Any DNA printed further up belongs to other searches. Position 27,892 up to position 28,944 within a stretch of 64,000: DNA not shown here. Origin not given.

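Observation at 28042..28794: Classical eukaryote-type protein tyrosine phosphatase, co-transcribed with a secreted HIT protein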

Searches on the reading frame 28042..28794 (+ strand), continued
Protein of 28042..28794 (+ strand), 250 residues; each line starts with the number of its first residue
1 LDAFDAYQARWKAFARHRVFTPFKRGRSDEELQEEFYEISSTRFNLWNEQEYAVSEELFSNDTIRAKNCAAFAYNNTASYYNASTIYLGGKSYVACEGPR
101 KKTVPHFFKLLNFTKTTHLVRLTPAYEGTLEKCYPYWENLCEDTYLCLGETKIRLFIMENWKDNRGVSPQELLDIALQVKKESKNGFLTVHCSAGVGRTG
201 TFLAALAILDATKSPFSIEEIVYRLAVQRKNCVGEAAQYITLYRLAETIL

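Call 6: find_homologous_proteins(query=window:28042-28794:+, max_evalue=0.001)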
Query window:28042-28794:+ (250 aa): 247 proteins with E <= 0.001 among 508 candidates; the best 120 are listed.
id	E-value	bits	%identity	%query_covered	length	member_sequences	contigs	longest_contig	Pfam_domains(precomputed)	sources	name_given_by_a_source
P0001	1.5e-167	573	100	100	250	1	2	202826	PF22784.2,PF22785.2,PF00102.33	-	-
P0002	1.0e-80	289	56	97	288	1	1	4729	PF22784.2,PF22785.2,PF00102.33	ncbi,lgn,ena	-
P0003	3.7e-80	287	54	96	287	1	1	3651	PF22784.2,PF22785.2,PF00102.33,PF00782.26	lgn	-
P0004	6.3e-80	286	55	97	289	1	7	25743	PF22784.2,PF22785.2,PF00102.33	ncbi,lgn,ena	-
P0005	1.5e-79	285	53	97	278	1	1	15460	PF22785.2,PF00102.33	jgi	-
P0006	1.8e-79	285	54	99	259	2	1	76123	PF22784.2,PF22785.2,PF00102.33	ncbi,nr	ncbi:MAG TPA: tyrosine-protein phosphatase [Chlamydiales bacterium]|nr:tyrosine-protein phosphatase 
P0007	2.2e-79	285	53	97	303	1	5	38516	PF22784.2,PF22785.2,PF00102.33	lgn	-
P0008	4.0e-79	284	55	96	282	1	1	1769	PF22784.2,PF00102.33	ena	-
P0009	4.0e-78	280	55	96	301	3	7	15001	PF22785.2,PF00102.33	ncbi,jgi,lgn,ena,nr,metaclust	ncbi:MAG: hypothetical protein A3E80_05890 [Chlamydiae bacterium RIFCSPHIGHO2_12_FULL_49_9]|nr:MAG: 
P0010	4.2e-78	280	53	96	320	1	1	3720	PF22784.2,PF22785.2,PF00102.33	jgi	jgi:hypothetical protein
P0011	1.1e-77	279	52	97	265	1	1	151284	PF22784.2,PF22785.2,PF00102.33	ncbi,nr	ncbi:MAG: hypothetical protein JSS32_07595 [Verrucomicrobia bacterium]|nr:hypothetical protein [Verr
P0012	1.8e-77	278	53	98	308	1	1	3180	PF22784.2,PF22785.2,PF00102.33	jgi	jgi:protein-tyrosine phosphatase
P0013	3.0e-77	278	50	99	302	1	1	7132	PF22784.2,PF22785.2,PF00102.33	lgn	-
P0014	7.5e-77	276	54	97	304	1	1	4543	PF22784.2,PF22785.2,PF00102.33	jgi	jgi:protein tyrosine phosphatase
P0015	9.6e-77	276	53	96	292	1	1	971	PF22784.2,PF22785.2,PF00102.33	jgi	jgi:hypothetical protein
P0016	1.8e-76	275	52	97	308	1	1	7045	PF22784.2,PF22785.2,PF00102.33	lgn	-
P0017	7.5e-76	273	54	97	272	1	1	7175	PF22784.2,PF22785.2,PF00102.33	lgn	-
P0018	8.3e-76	273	51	96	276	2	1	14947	PF22784.2,PF22785.2,PF00102.33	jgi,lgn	jgi:protein tyrosine phosphatase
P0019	8.9e-76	273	54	96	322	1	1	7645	PF22784.2,PF22785.2,PF00102.33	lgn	-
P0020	9.4e-76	273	52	96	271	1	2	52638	PF22784.2,PF22785.2,PF00102.33,PF00782.26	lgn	-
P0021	1.0e-75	273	53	96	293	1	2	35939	PF22784.2,PF22785.2,PF00102.33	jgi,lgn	-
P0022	1.1e-75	272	51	98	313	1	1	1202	PF22784.2,PF22785.2,PF00102.33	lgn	-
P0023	1.1e-75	272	53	97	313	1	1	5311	PF22784.2,PF22785.2,PF00102.33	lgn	-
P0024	1.3e-75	272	53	96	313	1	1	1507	PF22784.2,PF22785.2,PF00102.33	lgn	-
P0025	1.5e-75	272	53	97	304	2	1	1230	PF22784.2,PF22785.2,PF00102.33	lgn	-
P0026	1.8e-75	272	53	98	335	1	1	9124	PF22784.2,PF22785.2,PF00102.33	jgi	jgi:protein-tyrosine phosphatase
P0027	3.2e-75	271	51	99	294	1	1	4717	PF22784.2,PF22785.2,PF00102.33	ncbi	-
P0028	3.2e-75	271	52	96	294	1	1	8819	PF22784.2,PF22785.2,PF00102.33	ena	-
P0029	3.7e-75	271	53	96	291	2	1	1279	PF22784.2,PF22785.2,PF00102.33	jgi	-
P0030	7.1e-75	270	54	96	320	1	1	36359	PF22785.2,PF00102.33,PF00782.26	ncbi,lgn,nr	ncbi:MAG: dual specificity protein phosphatase family protein [Chlamydiia bacterium]|nr:dual specifi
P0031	7.3e-75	270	53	96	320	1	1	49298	PF22784.2,PF22785.2,PF00102.33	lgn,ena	-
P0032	7.7e-75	270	52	99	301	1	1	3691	PF00102.33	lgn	-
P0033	1.3e-74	269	52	96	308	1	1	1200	PF22784.2,PF22785.2,PF00102.33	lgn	-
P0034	1.3e-74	269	52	97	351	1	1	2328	PF22784.2,PF22785.2,PF00102.33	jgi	jgi:hypothetical protein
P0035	1.6e-74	269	51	97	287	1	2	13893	PF22784.2,PF22785.2,PF00102.33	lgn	-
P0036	2.0e-74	268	53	96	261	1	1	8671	PF22784.2,PF22785.2,PF00102.33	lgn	-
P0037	2.1e-74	268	52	95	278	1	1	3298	PF22784.2,PF22785.2,PF00102.33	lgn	-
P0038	4.0e-74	267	52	96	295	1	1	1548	PF22784.2,PF00102.33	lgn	-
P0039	4.3e-74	267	50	97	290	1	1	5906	PF22784.2,PF22785.2,PF00102.33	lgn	-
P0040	5.0e-74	267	52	96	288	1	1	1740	PF22784.2,PF22785.2,PF00102.33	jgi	jgi:protein tyrosine phosphatase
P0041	7.9e-74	266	50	98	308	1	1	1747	PF22784.2,PF22785.2,PF00102.33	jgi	jgi:hypothetical protein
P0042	8.0e-74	266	53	97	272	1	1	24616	PF22784.2,PF22785.2,PF00102.33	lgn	-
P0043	8.5e-74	266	51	97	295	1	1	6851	PF22784.2,PF22785.2,PF00102.33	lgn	-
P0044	8.6e-74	266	52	97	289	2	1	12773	PF22784.2,PF22785.2,PF00102.33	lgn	-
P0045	8.7e-74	266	51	100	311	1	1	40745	PF22784.2,PF00102.33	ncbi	-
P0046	1.2e-73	266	51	98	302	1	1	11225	PF22784.2,PF22785.2,PF00102.33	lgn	-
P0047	1.4e-73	266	51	96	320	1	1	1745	PF22784.2,PF22785.2,PF00102.33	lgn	-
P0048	1.4e-73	266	52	96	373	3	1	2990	PF22784.2,PF22785.2,PF00102.33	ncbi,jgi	ncbi:MAG: hypothetical protein RL235_383 [Chlamydiota bacterium]|jgi:hypothetical protein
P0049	3.2e-73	264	51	96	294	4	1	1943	PF22784.2,PF22785.2,PF00102.33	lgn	-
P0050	3.5e-73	264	53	96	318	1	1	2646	PF22784.2,PF22785.2,PF00102.33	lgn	-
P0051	3.9e-73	264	51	95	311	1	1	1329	PF22784.2,PF22785.2,PF00102.33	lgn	-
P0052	4.4e-73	264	52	98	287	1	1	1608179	PF22784.2,PF22785.2,PF00102.33,PF00782.26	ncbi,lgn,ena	-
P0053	4.4e-73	264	53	95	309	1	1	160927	PF22784.2,PF00102.33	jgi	jgi:protein tyrosine phosphatase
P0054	5.5e-73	264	50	98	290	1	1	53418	PF22784.2,PF22785.2,PF00102.33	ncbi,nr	ncbi:MAG: tyrosine-protein phosphatase [Chlamydiales bacterium]|nr:tyrosine-protein phosphatase [Chl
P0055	5.9e-73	264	50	99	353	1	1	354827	PF22784.2,PF22785.2,PF00102.33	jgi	jgi:hypothetical protein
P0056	1.0e-72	263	52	97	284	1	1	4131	PF22784.2,PF22785.2,PF00102.33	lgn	-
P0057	1.4e-72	262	55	90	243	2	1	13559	PF22784.2,PF22785.2,PF00102.33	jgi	jgi:receptor-type tyrosine-protein phosphatase V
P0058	1.5e-72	262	51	96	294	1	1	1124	PF22785.2,PF00102.33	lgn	-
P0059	1.6e-72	262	51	96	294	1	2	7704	PF22785.2,PF00102.33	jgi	-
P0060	1.8e-72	262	50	97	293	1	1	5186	PF22784.2,PF22785.2,PF00102.33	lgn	-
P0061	1.8e-72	262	52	97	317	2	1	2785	PF22784.2,PF22785.2,PF00102.33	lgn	-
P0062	2.0e-72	262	51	96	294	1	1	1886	PF22784.2,PF22785.2,PF00102.33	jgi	jgi:protein tyrosine phosphatase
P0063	3.2e-72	261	52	96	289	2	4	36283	PF22784.2,PF22785.2,PF00102.33,PF00782.26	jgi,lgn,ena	-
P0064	3.7e-72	261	52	96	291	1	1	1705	PF22784.2,PF22785.2,PF00102.33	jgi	jgi:protein tyrosine phosphatase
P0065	4.0e-72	261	50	96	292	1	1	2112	PF22784.2,PF00102.33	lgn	-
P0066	4.3e-72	261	50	97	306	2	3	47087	PF22784.2,PF22785.2,PF00102.33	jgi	-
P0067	6.1e-72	260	50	96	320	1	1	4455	PF22784.2,PF22785.2,PF00102.33,PF00782.26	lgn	-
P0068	6.3e-72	260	53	96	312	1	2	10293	PF22784.2,PF22785.2,PF00102.33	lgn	-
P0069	7.6e-72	260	48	98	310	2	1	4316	PF22784.2,PF22785.2,PF00102.33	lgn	-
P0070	8.4e-72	260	50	97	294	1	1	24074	PF22784.2,PF22785.2,PF00102.33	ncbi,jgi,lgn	-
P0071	9.1e-72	260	50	97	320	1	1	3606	PF22784.2,PF22785.2,PF00102.33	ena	-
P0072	1.0e-71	259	50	98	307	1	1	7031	PF22784.2,PF22785.2,PF00102.33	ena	-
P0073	1.3e-71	259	52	97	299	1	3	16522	PF22784.2,PF22785.2,PF00102.33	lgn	-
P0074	1.7e-71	259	51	96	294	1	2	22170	PF22784.2,PF22785.2,PF00102.33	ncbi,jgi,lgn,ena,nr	ncbi:MAG: hypothetical protein KGZ39_02295 [Simkania sp.]|nr:hypothetical protein [Simkania sp.]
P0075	1.7e-71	259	50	97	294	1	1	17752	PF22784.2,PF22785.2,PF00102.33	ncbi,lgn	-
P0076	1.9e-71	259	48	98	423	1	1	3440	PF22784.2,PF22785.2,PF00102.33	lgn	-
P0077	4.1e-71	257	49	96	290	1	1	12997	PF22784.2,PF22785.2,PF00102.33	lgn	-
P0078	4.1e-71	257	52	96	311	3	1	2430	PF22784.2,PF22785.2,PF00102.33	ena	-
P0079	7.7e-71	257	50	96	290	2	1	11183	PF22784.2,PF22785.2,PF00102.33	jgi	jgi:protein tyrosine phosphatase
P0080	9.1e-71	256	49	97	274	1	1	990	PF22784.2,PF22785.2,PF00102.33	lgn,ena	-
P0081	1.0e-70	256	52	96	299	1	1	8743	PF22784.2,PF22785.2,PF00102.33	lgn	-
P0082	2.4e-70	255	51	95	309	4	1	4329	PF22784.2,PF22785.2,PF00102.33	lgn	-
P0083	2.5e-70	255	50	95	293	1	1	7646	PF22785.2,PF00102.33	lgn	-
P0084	2.6e-70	255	51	96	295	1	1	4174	PF22784.2,PF22785.2,PF00102.33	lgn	-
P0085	3.5e-70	254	52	95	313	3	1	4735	PF22784.2,PF22785.2,PF00102.33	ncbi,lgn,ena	ncbi:MAG: tyrosine-protein phosphatase [Chlamydiota bacterium]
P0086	3.6e-70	254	52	96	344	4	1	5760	PF22785.2,PF00102.33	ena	-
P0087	5.9e-70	254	50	96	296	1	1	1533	PF22784.2,PF22785.2,PF00102.33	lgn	-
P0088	1.4e-69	253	49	98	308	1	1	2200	PF22784.2,PF22785.2,PF00102.33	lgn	-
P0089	1.5e-69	252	48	96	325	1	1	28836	PF22784.2,PF22785.2,PF00102.33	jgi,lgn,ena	-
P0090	1.8e-69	252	50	99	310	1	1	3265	PF22784.2,PF22785.2,PF00102.33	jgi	jgi:protein tyrosine phosphatase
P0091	6.8e-69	250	50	97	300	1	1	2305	PF22784.2,PF00102.33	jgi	jgi:hypothetical protein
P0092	7.0e-69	250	49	98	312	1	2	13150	PF22784.2,PF22785.2,PF00102.33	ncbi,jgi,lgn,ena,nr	ncbi:MAG: hypothetical protein KGZ30_02180 [Anaplasmataceae bacterium]|nr:hypothetical protein [Anap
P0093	1.2e-68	249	52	96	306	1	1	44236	PF22784.2,PF22785.2,PF00102.33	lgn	-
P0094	9.1e-68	247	50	96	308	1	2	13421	PF22784.2,PF22785.2,PF00102.33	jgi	jgi:protein tyrosine phosphatase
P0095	9.7e-68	246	47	98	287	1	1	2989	PF22784.2,PF22785.2,PF00102.33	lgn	-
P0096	5.0e-67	244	49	97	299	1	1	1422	PF22784.2,PF22785.2,PF00102.33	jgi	jgi:protein tyrosine phosphatase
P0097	5.4e-67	244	48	98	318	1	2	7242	PF22784.2,PF22785.2,PF00102.33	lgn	-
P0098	6.0e-67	244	49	97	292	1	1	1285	PF22784.2,PF22785.2,PF00102.33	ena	-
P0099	1.1e-66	243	49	95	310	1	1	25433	PF22784.2,PF22785.2,PF00102.33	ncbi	-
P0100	1.9e-66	242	49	98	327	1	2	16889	PF22784.2,PF22785.2,PF00102.33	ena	-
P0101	8.0e-66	240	51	96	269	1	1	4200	PF22784.2,PF00102.33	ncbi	-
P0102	1.2e-65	240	48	98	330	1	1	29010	PF22784.2,PF22785.2,PF00102.33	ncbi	-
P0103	3.6e-65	238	49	97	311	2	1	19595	PF22784.2,PF22785.2,PF00102.33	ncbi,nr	ncbi:MAG: hypothetical protein LLF94_05075 [Chlamydiales bacterium]|nr:hypothetical protein [Chlamyd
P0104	7.9e-65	237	54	84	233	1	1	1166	PF22784.2,PF22785.2,PF00102.33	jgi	jgi:protein tyrosine phosphatase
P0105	9.0e-65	237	49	98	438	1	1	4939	PF22784.2,PF00102.33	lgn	-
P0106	9.2e-65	237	46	99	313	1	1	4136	PF22784.2,PF22785.2,PF00102.33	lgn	-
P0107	4.8e-64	234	46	99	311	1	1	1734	PF22784.2,PF22785.2,PF00102.33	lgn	-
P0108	1.3e-63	233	48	95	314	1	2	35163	PF22784.2,PF22785.2,PF00102.33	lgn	-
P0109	8.3e-63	230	46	98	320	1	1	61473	PF22784.2,PF22785.2,PF00102.33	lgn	-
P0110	9.7e-63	230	47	98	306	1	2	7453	PF22784.2,PF22785.2,PF00102.33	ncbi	ncbi:MAG: tyrosine-protein phosphatase [Chlamydiota bacterium]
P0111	1.3e-61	226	47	96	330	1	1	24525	PF22784.2,PF22785.2,PF00102.33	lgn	-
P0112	5.7e-61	224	46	99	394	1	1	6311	PF22784.2,PF22785.2,PF00102.33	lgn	-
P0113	7.1e-59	217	42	99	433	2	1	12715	PF00102.33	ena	-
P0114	2.2e-58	216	43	97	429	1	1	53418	PF22784.2,PF22785.2,PF00102.33,PF00782.26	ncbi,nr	ncbi:MAG: tyrosine-protein phosphatase [Chlamydiales bacterium]|nr:tyrosine-protein phosphatase [Chl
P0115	3.4e-56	209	54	80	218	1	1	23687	PF22784.2,PF22785.2,PF00102.33,PF00782.26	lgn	-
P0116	1.9e-54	203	56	71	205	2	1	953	PF22784.2,PF22785.2,PF00102.33,PF00782.26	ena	-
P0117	2.0e-52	196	41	98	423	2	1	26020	PF00102.33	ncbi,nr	ncbi:MAG: hypothetical protein KGZ39_04065 [Simkania sp.]|nr:hypothetical protein [Simkania sp.]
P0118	1.9e-49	187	41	99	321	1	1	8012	PF22784.2,PF22785.2,PF00102.33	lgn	-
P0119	3.1e-47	179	39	96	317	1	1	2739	PF22784.2,PF22785.2,PF00102.33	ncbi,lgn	-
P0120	1.0e-46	178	57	61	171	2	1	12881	PF22784.2,PF22785.2,PF00102.33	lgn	-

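Call 13: find_related_loci(query=A2, collection=genome_contigs, flank=10000)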
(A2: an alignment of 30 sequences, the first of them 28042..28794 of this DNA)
Query A2 (250 aa) in genome_contigs; peptide patterns used: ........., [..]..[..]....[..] (x = any residue, [..] = any of these).
129 stretches matched a pattern; 78 encode a relative of the query (tblastn E <= 1e-3); 74 distinct loci.
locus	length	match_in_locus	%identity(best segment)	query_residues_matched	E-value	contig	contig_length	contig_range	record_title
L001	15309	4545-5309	55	8-250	3e-89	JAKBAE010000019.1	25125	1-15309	MAG: bacterium isolate ZJ1.bin9 NODE_2440_length_25125_cov_1.691215, whole genome shotgun sequence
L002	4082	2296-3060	56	8-250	2e-88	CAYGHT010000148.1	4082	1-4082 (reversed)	MAG TPA_asm: uncultured bacterium isolate ERP113451_co3_56 genome assembly, contig: NODE_23897_length_4082_cov_7.949342,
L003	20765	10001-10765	54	1-247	1e-86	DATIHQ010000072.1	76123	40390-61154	MAG TPA_asm: Chlamydiales bacterium isolate SMAG_U15642 k141_338825, whole genome shotgun sequence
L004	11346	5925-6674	55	10-250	4e-86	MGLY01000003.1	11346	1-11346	MAG: Chlamydiae bacterium RIFCSPHIGHO2_12_FULL_49_9 rifcsphigho2_12_scaffold_11019, whole genome shotgun sequence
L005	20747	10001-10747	52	8-250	3e-85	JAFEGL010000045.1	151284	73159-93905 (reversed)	MAG: Verrucomicrobia bacterium isolate SZAS-17 LIN-573__45__length-151284, whole genome shotgun sequence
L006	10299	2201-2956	56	10-248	7e-84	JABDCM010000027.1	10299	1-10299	MAG: Chlamydiae bacterium isolate BWMinHeated_Nextera47_MAG2 3300020825.a:Ga0207115_1100, whole genome shotgun sequence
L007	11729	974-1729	54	11-250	8e-83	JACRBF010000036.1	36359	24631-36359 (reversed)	MAG: Chlamydiia bacterium isolate NC_groundwater_1613_Pr3_B-0.1um_48_32 SR-2_scaffold_141_2082301, whole genome shotgun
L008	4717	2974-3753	51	4-250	1e-82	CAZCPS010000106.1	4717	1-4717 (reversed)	MAG TPA_asm: uncultured bacterium isolate SRP178699_co1_496 genome assembly, contig: NODE_27268_length_4717_cov_4.947662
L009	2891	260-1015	52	11-250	3e-82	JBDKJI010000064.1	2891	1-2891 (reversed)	MAG: Chlamydiota bacterium isolate guil_2019_sw_WHONDRS-S19S_0049_B_bin.14 scaffold_2592293, whole genome shotgun sequen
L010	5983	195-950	52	11-250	1e-80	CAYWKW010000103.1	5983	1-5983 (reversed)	MAG TPA_asm: uncultured bacterium isolate SRP200132_co2_218 genome assembly, contig: NODE_15392_length_5983_cov_7.030533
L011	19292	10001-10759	51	10-250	2e-79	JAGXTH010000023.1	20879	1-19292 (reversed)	MAG: Simkania sp. isolate CROMO_BS_87_3_0 c_000000141110, whole genome shotgun sequence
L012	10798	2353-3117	50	8-250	6e-79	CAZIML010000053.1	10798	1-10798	MAG TPA_asm: uncultured bacterium isolate SRP298887_co1_67 genome assembly, contig: NODE_6718_length_10798_cov_4.442241,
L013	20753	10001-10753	49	10-247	5e-75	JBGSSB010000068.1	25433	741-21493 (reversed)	MAG: Chlamydiales bacterium isolate JTS-AC372 k141_1532371, whole genome shotgun sequence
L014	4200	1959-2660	51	8-247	4e-74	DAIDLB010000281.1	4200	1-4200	MAG TPA_asm: Chlamydiae bacterium isolate clean417 k141_573022, whole genome shotgun sequence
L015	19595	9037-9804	49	8-250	2e-73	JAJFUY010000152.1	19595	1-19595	MAG: Chlamydiales bacterium isolate bin.577 k141_4541315, whole genome shotgun sequence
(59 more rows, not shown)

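Call 17: find_encoding_contigs(protein=P0001, flank=6000, max_places=4)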
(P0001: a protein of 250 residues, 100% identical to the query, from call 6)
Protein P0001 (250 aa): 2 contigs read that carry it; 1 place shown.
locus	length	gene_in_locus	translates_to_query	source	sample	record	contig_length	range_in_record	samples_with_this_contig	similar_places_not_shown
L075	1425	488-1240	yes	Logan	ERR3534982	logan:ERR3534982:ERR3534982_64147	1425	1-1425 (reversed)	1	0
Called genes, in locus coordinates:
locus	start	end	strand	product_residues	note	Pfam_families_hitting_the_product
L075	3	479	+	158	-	?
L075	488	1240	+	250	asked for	PF00102:Y_phosphatase, PF22785:Tc-R-P (weak), PF00102:Y_phosphatase, PF22784:PTP-SAK (weak)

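Call 30: predict_structure(alignment_id=A2)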
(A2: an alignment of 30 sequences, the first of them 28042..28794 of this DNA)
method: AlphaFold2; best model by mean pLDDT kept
length: 250 residues; sequences in the alignment: 30
mean_pLDDT: 95.3   pTM: 0.93
mean pLDDT of the five models: 95.3, 95.1, 94.1, 93.3, 92.9
residues with pLDDT >= 90: 232; 70-90: 17; 50-70: 1; < 50: 0
segments of 3 or more residues with pLDDT < 50: none
pLDDT, mean of each block of 10 residues (from residue 1): 91 95 98 98 94 94 90 96 95 96 96 98 92 93 95 96 95 98 97 93 98 95 97 96 98
secondary structure, 60 per line:
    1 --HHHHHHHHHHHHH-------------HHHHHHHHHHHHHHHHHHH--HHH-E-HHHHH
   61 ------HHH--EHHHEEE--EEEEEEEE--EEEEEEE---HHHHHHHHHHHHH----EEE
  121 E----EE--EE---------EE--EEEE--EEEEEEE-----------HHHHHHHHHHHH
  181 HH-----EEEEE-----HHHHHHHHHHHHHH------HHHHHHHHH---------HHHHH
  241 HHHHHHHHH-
elements in order: H3-15 H29-47 H56-60 E76-78 E81-88 E91-97 H101-113 E118-121 E145-148 E151-157 H169-182 E188-192 H198-211 H218-226 H236-249

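Call 38: fold_search(model_id=the predicted structure, library=pdb)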
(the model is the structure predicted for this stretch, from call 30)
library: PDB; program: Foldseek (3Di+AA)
matches with E <= 10: 1076; with E <= 0.001: 611
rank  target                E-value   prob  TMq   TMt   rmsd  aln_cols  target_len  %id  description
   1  4j51_A                3.4e-14  1.00  0.74  0.62   8.3       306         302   20  Cyrstal structure of protein tyrosine phosphatase Lyp catalytic domain complex with small molecular inhibitor L75N04 (released 2013-07-24)
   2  9yg0_C                8.2e-14  1.00  0.74  0.62   8.7       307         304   20  Targeting PTPN22 at non-orthosteric binding sites - a fragment approach (released 2026-01-28)
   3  2p6x_A                1.3e-13  1.00  0.74  0.62   8.2       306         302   21  Crystal structure of human tyrosine phosphatase PTPN22 (released 2007-04-03)
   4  9yg1_A                1.3e-13  1.00  0.74  0.61   8.5       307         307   20  Targeting PTPN22 at non-orthosteric binding sites - a fragment approach (released 2026-01-28)
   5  9ydm_A                1.4e-13  1.00  0.74  0.63   8.5       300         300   22  Targeting PTPN22 at non-orthosteric binding sites - a fragment approach (released 2026-01-28)
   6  2i5x_B                2.0e-13  1.00  0.74  0.67   4.5       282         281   23  Engineering the PTPbeta catalytic domain with improved crystallization properties (released 2006-09-05)
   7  6d3f_A                2.7e-13  1.00  0.71  0.65   4.9       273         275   23  Crystal Structure of the PTP epsilon D2 domain (released 2018-10-17)
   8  2hc1                  2.9e-13  1.00  0.75  0.65   8.1       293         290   22  Engineered catalytic domain of protein tyrosine phosphatase HPTPbeta. (released 2006-06-27)
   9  8s0k_A                2.9e-13  1.00  0.74  0.38   8.2       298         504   20  A fragment-based inhibitor of SHP2 (released 2024-03-20)
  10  1yfo_A                3.2e-13  1.00  0.75  0.68   4.7       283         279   25  RECEPTOR PROTEIN TYROSINE PHOSPHATASE ALPHA, DOMAIN 1 FROM MOUSE (released 1997-04-01)
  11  6cmr                  3.6e-13  1.00  0.76  0.40   7.8       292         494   21  Closed structure of active SHP2 mutant E76D bound to SHP099 inhibitor (released 2018-11-14)
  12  2p6x_B                3.6e-13  1.00  0.73  0.63   7.8       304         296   20  Crystal structure of human tyrosine phosphatase PTPN22 (released 2007-04-03)
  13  9yg2_B                3.6e-13  1.00  0.73  0.62   8.5       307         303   20  Targeting PTPN22 at non-orthosteric binding sites - a fragment approach (released 2026-01-28)
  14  9yg2_A                3.9e-13  1.00  0.73  0.62   8.8       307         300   20  Targeting PTPN22 at non-orthosteric binding sites - a fragment approach (released 2026-01-28)
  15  8u7x_B                4.4e-13  1.00  0.74  0.39   8.2       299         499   20  Crystal structure of non-receptor protein tyrosine phosphatase SHP2 in complex with inhibitor compound 24 (released 2024-01-03)
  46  6d4f                  1.1e-12  1.00  0.71  0.66   4.9       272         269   23  Crystal structure of PTP epsilon D2 domain (A455N/V457Y/E597D) (released 2018-10-17)
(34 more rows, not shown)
